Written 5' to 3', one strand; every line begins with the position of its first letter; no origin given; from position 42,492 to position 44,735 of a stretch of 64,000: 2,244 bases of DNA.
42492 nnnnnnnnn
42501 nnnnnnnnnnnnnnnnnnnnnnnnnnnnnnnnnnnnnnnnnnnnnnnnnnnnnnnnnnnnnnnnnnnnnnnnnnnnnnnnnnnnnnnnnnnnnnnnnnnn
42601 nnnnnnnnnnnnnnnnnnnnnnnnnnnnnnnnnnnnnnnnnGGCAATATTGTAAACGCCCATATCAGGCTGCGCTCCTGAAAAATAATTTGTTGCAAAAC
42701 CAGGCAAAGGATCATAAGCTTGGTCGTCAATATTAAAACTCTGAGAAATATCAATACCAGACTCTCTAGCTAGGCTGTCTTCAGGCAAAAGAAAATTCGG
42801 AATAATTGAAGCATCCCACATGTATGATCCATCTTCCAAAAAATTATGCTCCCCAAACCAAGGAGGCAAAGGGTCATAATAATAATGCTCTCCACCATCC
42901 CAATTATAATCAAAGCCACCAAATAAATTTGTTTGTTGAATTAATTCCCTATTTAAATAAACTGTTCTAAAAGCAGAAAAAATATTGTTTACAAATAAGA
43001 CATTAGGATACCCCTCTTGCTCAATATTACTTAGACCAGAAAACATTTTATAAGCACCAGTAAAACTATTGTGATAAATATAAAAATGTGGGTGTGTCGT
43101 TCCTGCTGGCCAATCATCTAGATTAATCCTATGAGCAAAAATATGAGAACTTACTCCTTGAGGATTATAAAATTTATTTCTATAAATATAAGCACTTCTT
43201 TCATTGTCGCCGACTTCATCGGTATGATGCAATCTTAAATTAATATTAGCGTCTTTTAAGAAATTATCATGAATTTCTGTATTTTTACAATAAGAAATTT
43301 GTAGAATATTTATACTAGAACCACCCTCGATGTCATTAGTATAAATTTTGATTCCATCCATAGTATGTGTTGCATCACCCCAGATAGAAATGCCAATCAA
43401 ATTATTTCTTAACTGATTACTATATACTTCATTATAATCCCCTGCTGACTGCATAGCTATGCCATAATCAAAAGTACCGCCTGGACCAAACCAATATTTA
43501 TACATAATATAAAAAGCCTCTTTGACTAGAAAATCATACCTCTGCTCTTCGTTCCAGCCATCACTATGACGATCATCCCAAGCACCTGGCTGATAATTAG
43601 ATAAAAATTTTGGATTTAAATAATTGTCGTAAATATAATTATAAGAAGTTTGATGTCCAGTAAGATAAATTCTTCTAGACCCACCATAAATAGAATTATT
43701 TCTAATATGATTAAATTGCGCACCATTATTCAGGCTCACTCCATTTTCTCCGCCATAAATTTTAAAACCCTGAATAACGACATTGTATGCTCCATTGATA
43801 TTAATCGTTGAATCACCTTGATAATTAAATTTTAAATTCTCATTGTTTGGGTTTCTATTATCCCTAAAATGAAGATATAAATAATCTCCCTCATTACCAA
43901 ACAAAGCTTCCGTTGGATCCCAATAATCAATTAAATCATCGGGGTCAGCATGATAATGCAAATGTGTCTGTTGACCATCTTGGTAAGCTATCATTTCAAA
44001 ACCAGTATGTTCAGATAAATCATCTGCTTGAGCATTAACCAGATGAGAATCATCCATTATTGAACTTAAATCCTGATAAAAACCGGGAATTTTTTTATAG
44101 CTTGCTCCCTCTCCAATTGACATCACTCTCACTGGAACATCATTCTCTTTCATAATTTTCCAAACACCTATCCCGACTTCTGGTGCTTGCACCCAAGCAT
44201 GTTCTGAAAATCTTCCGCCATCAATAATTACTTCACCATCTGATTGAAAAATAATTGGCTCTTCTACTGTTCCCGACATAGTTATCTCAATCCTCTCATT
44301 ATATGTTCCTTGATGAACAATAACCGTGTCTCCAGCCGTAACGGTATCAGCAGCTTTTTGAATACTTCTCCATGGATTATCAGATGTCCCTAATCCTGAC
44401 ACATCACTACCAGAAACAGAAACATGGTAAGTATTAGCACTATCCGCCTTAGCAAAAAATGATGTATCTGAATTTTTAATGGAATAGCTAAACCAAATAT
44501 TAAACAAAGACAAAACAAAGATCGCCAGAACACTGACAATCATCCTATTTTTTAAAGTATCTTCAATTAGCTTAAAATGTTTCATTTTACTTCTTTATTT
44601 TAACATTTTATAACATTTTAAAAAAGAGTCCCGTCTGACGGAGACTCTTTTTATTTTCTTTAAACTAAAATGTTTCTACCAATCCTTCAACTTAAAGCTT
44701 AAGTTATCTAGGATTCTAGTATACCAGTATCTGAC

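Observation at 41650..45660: Two giant beta-helix surface protein genes in tandem share ~1 kb of near-identical 3' sequence (C-terminal module), a potential recombination and variation hot spot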

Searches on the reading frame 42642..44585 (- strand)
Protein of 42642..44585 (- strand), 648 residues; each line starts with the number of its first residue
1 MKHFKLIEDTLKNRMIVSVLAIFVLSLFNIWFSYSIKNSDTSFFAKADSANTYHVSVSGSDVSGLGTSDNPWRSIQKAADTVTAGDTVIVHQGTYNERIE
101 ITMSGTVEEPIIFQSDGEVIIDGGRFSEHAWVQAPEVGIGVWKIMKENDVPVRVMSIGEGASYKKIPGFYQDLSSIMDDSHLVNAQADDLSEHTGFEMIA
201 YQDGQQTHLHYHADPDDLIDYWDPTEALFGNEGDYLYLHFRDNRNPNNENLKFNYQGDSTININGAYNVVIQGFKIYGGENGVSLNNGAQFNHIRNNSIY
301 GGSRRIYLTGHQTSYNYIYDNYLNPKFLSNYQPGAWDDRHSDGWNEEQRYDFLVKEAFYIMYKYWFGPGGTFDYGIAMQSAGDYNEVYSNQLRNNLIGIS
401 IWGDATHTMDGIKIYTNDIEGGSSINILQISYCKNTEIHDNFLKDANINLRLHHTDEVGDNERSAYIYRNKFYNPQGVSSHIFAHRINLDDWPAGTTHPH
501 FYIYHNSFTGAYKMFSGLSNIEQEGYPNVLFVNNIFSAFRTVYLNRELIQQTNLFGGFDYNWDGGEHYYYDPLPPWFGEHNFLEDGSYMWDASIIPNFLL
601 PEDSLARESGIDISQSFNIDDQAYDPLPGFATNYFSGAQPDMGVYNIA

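Call 52: search_solved_structures(query=window:42642-44585:-, max_evalue=0.1)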
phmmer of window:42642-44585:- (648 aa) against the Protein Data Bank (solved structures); distinct sequences matched with E-value up to 0.1: 2.
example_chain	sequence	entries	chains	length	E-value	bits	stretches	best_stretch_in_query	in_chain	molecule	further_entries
3vst_A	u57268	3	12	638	5.1e-08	34.9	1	53-146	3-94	Xylosidase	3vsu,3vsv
5olq_A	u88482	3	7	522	0.0032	19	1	51-96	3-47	Rhamnogalacturonan lyase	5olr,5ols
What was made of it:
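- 42636..44444 (-): A central domain: a right-handed beta-helix resembling carbohydrate-active enzymes (Pel9A-like/DUF1565; the N-terminal cap resembles GH120 and PL9 enzymes). PDB sequence hits 3vst_A (E 5.1e-8) and 5olq (E 0.0032) (call 52).
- On Right-handed parallel beta-helix (DUF1565 PF07602 / Pel9A-like PF22842), gene A: PDB sequence hit to GH120 3vst, E 5.1e-8, covers only the N-terminal cap (call 52).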

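Call 54: find_homologous_proteins(query=window:42642-44468:-, max_evalue=0.00001)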
Query window:42642-44468:- (609 aa): 22 proteins with E <= 0.00001 among 3754 candidates.
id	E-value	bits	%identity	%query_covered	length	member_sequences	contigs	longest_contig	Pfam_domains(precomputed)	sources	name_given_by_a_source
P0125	0.0e+0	1427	100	100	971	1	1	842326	PF13948.12,PF22842.4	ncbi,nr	ncbi:DUF4215 domain-containing protein [Candidatus Nomurabacteria bacterium]|nr:DUF4215 domain-conta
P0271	2.0e-85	306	35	98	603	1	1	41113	PF07602.18,PF22842.4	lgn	-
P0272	1.9e-52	197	30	94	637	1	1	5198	PF07602.18,PF22842.4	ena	-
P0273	1.0e-47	181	30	97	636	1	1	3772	PF13229.13,PF07602.18,PF22842.4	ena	-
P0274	5.7e-14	70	58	12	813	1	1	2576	PF13229.13,PF00801.27,PF07602.18,PF22842.4,PF05048.20,PF18911.7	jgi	jgi:parallel beta-helix repeat protein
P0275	7.1e-14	69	54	13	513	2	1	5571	PF13229.13,PF07602.18,PF22842.4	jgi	-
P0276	5.5e-12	63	56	12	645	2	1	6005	PF13229.13,PF07602.18,PF13385.14,PF22842.4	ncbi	-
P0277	8.1e-12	62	55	13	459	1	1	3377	PF13229.13,PF07602.18,PF22842.4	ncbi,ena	-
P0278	2.6e-11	61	55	12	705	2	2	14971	PF13229.13,PF07602.18,PF22842.4,PF00041.28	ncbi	-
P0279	2.8e-11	61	49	14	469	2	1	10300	PF07602.18,PF22842.4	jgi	jgi:hypothetical protein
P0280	2.9e-11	61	52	12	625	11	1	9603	PF13229.13,PF07602.18,PF25275.2,PF22842.4,PF05048.20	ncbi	-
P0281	5.4e-11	60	41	17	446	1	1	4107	PF13229.13,PF07602.18,PF22842.4,PF05048.20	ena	-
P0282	9.2e-11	59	48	13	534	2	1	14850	PF13229.13,PF18962.8,PF22842.4,PF05048.20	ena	-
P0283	3.3e-10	57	51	13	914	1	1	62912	PF07679.23,PF13895.13,PF13927.13,PF00047.32,PF22842.4,PF13860.13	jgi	jgi:hypothetical protein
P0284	1.8e-9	55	59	11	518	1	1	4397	PF07602.18,PF22842.4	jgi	jgi:hypothetical protein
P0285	3.8e-9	54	49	11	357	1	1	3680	PF13229.13,PF07602.18,PF22842.4,PF05048.20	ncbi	-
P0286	6.5e-9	53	43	14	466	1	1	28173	PF13229.13,PF07602.18,PF22842.4,PF05048.20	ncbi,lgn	-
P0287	6.6e-9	53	46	13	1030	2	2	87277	PF13229.13,PF07602.18,PF22842.4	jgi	jgi:hypothetical protein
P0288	3.9e-7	47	44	13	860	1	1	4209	PF13229.13,PF07602.18,PF22842.4,PF05048.20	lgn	-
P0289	6.0e-7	46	54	11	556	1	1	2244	PF22842.4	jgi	jgi:hypothetical protein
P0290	6.9e-6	43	46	11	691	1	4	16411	PF07602.18,PF22842.4,PF14592.13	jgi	jgi:hypothetical protein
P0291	8.7e-6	43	50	11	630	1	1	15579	PF13229.13,PF22842.4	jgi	-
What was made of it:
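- On Right-handed parallel beta-helix (DUF1565 PF07602 / Pel9A-like PF22842), gene A: PF22842 is listed only in the precomputed hits (call 54).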

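Call 56: find_encoding_contigs(protein=P0271, flank=6000, max_places=2)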
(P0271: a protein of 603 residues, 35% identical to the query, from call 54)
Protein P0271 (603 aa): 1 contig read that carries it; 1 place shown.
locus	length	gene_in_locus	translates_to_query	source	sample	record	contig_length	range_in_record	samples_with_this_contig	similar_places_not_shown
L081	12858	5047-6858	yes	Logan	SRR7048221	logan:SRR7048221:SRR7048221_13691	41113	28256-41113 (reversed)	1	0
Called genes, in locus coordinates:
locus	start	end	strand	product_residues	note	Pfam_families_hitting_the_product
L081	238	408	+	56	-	-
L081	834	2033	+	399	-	PF09479:Flg_new (faint), PF18998:Flg_new_2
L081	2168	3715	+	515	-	PF00963:Cohesin, PF13585:CHU_C (weak), PF13860:FlgD_ig (weak)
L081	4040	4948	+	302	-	PF18962:Por_Secre_tail (weak), PF13860:FlgD_ig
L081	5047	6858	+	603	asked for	PF07602:DUF1565 (weak), PF22842:Pel9A-like_beta_helix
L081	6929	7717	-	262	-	PF03848:TehB (weak), PF13489:Methyltransf_23, PF13847:Methyltransf_31, PF08241:Methyltransf_11, PF08242:Methyltransf_12, PF13649:Methyltransf_25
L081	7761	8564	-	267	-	-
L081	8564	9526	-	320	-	PF02388:FemAB (faint), PF13480:Acetyltransf_6 (weak)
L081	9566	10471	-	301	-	PF01522:Polysacc_deac_1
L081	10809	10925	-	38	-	-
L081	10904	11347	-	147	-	-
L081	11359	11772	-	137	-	-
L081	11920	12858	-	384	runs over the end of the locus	PF13439:Glyco_transf_4 (weak), PF00534:Glycos_transf_1, PF13692:Glyco_trans_1_4, PF13524:Glyco_trans_1_2 (weak)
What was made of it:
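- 42636..44444 (-): Precomputed PF22842/PF07602 (calls 54, 56).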

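Call 74: predict_structure(alignment_id=A4)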
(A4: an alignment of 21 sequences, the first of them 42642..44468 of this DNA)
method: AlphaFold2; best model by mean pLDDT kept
length: 609 residues; sequences in the alignment: 21
mean_pLDDT: 57.5   pTM: 0.59
mean pLDDT of the five models: 57.5, 55.8, 53.1, 51.7, 50.7
residues with pLDDT >= 90: 19; 70-90: 149; 50-70: 203; < 50: 238
segments of 3 or more residues with pLDDT < 50: 1-9, 84-94, 96-134, 162-187, 203-211, 213-217, 271-278, 280-314, 316-332, 480-487, 506-545, 547-562, 598-609
pLDDT, mean of each block of 10 residues (from residue 1): 39 91 90 90 85 75 64 71 39 45 41 34 37 49 62 57 38 35 43 62 45 49 72 63 71 64 64 45 39 27 34 45 34 63 62 62 74 81 75 81 80 65 77 67 57 56 78 59 48 67 49 41 39 41 44 41 53 77 80 58 36
secondary structure, 60 per line:
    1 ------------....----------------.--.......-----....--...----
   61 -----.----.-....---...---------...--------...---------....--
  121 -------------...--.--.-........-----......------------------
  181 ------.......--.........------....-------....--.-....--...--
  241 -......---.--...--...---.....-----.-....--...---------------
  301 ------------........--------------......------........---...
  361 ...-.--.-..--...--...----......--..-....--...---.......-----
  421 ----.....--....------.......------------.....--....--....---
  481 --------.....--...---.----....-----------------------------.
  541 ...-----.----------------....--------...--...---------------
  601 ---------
elements in order: E13-16 H36-42 E48-51 E54-56 E73-76 E80-82 E92-94 E103-105 E115-118 E144-147 H148-151 E157-162 E187-193 E196-201 E211-214 E222-225 E230-233 E236-238 E242-247 E254-256 E259-261 E265-269 E277-280 E283-285 E313-320 E335-340 E347-354 E358-363 E374-376 E379-381 E386-391 E397-400 E403-405 E409-415 E425-429 E432-435 E442-448 E461-465 E468-471 E474-477 E489-493 E496-498 H507-510 H566-569 E578-580 E583-585
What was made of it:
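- On Active polysaccharide lyase or glycoside hydrolase (PL9, GH120, GH28 and similar): No residue-level comparison was made, because the model is too poor (call 74).
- Catalytic residues in the beta-helices were not checked, and the model of A's body is poor (pLDDT 57.5, call 74).
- Tried and rejected: The AF2 model of A's body was poor (pLDDT 57.5), so no catalytic-site analysis was attempted (call 74).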

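Call 76: fold_search(model_id=the predicted structure, library=pdb)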
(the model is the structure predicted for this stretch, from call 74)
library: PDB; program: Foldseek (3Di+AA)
matches with E <= 10: 256; with E <= 0.001: 5
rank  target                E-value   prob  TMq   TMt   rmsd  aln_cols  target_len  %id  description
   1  3vst_A                2.9e-07  1.00  0.21  0.20  21.4       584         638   15  The complex structure of XylC with Tris (released 2013-02-27)
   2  6kqt_A                2.3e-05  1.00  0.18  0.17  19.2       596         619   11  Crystal Structure of GH136 lacto-N-biosidase from Eubacterium ramulus - native protein (released 2020-06-10)
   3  6kqs_A                5.4e-05  1.00  0.20  0.20  19.4       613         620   10  Crystal Structure of GH136 lacto-N-biosidase from Eubacterium ramulus - selenomethionine derivative (released 2020-06-10)
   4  7v6m_A                6.5e-05  1.00  0.28  0.30  18.2       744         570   13  Crystal structure of lacto-N-biosidase TnX from Tynzenella nexilis, lacto-N-biose complex (released 2022-02-09)
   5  5mqp_C                8.2e-04  0.72  0.13  0.13  21.7       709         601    9  Glycoside hydrolase BT_1002 (released 2017-04-05)
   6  5mqp_A                1.2e-03  0.87  0.16  0.16  21.9       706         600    9  Glycoside hydrolase BT_1002 (released 2017-04-05)
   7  5olr_C                1.6e-03  0.96  0.18  0.23  17.2       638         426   10  Rhamnogalacturonan lyase (released 2017-11-29)
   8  3jur_D                1.8e-03  1.00  0.24  0.31   8.8       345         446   14  The crystal structure of a hyperthermoactive Exopolygalacturonase from Thermotoga maritima (released 2009-11-17)
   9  5gqc_D                2.9e-03  0.99  0.27  0.28  18.4       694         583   11  Crystal structure of lacto-N-biosidase LnbX from Bifidobacterium longum subsp. longum, ligand-free form (released 2017-04-19)
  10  5olr_A                2.9e-03  0.97  0.21  0.27  17.1       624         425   11  Rhamnogalacturonan lyase (released 2017-11-29)
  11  5olq_A                6.6e-03  0.85  0.18  0.23  17.7       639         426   10  Rhamnogalacturonan lyase (released 2017-11-29)
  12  5olq_C                1.1e-02  0.87  0.20  0.26  17.0       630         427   11  Rhamnogalacturonan lyase (released 2017-11-29)
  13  1ofm_A                1.1e-02  0.97  0.25  0.30  15.6       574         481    9  CRYSTAL STRUCTURE OF CHONDROITINASE B COMPLEXED TO CHONDROITIN 4-SULFATE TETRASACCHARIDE (released 2004-04-19)
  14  5mqp_B                1.2e-02  0.66  0.17  0.17  21.2       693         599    9  Glycoside hydrolase BT_1002 (released 2017-04-05)
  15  7o7a_B                1.4e-02  0.92  0.20  0.28  16.6       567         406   10  Structure of the PL6 family alginate lyase Pedsa0632 from Pseudopedobacter saltans (released 2021-07-28)
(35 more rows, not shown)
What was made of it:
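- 42636..44444 (-): A low-confidence AF2 model (pLDDT 57.5) whose Foldseek hits are all beta-helix glycoside hydrolases or polysaccharide lyases (calls 74, 76).
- On Right-handed parallel beta-helix (DUF1565 PF07602 / Pel9A-like PF22842), gene A: The AF2 model has pLDDT 57.5, but all its top Foldseek hits are beta-helix CAZymes (calls 74, 76).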
